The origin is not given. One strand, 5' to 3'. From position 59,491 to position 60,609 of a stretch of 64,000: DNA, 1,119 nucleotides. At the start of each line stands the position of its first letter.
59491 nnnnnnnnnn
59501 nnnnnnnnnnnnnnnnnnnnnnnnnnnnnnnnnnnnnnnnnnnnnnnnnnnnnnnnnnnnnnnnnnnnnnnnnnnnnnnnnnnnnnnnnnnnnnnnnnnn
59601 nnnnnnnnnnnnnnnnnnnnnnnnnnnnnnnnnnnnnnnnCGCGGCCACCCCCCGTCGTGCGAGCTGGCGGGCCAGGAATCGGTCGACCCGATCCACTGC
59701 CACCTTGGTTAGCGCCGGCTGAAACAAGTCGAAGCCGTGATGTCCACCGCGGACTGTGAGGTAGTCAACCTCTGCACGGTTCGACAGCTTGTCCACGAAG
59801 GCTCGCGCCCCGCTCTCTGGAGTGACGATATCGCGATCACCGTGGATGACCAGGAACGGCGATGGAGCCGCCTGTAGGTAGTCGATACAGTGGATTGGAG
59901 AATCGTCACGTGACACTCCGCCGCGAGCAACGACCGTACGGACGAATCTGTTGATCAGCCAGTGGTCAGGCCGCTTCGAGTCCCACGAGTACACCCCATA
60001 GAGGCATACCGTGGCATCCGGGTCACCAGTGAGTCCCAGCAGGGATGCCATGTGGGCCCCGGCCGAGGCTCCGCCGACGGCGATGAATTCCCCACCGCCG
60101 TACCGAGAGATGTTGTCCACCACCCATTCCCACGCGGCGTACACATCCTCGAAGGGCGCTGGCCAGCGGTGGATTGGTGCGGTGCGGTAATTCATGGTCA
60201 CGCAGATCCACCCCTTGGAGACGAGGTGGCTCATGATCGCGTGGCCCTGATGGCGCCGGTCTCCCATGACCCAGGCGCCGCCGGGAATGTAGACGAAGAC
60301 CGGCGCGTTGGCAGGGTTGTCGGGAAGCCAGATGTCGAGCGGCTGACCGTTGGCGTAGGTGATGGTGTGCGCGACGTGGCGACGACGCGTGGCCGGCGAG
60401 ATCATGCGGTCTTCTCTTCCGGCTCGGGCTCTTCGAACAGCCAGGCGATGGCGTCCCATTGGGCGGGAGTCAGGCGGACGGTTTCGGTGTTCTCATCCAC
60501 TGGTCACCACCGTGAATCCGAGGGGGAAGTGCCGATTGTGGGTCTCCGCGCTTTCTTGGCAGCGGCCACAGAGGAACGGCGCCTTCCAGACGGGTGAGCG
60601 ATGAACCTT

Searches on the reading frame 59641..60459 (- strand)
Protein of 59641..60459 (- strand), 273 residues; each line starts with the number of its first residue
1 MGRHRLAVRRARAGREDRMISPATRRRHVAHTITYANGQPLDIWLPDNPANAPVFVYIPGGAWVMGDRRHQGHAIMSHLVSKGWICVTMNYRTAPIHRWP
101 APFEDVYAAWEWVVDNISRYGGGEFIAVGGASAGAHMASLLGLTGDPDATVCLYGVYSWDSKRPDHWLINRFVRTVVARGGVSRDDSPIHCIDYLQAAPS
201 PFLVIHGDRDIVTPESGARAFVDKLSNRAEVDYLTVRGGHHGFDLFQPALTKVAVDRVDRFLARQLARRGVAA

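Call 69: search_protein_families(library=pfam, proteins=[window:59641-60459:-], max_evalue=0.0001)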
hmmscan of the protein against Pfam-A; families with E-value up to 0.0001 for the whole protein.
window:59641-60459:- (273 aa): 5 families
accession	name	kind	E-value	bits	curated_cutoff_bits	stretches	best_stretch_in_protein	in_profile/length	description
PF20434.5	BD-FAE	-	1.6e-28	100.1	26.8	1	41-146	1-111/215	BD-FAE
PF07859.19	Abhydrolase_3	-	8.7e-21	75.1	25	1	56-243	2-208/210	alpha/beta hydrolase fold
PF00135.34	COesterase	-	1.5e-11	44.4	27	1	41-143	88-202/515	Carboxylesterase family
PF00326.27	Peptidase_S9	-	8.7e-08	32.3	22.6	1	102-266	44-210/213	Prolyl oligopeptidase family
PF12146.15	Hydrolase_4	-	5.2e-05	23.1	27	0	195-241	187-232/239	Serine aminopeptidase, S33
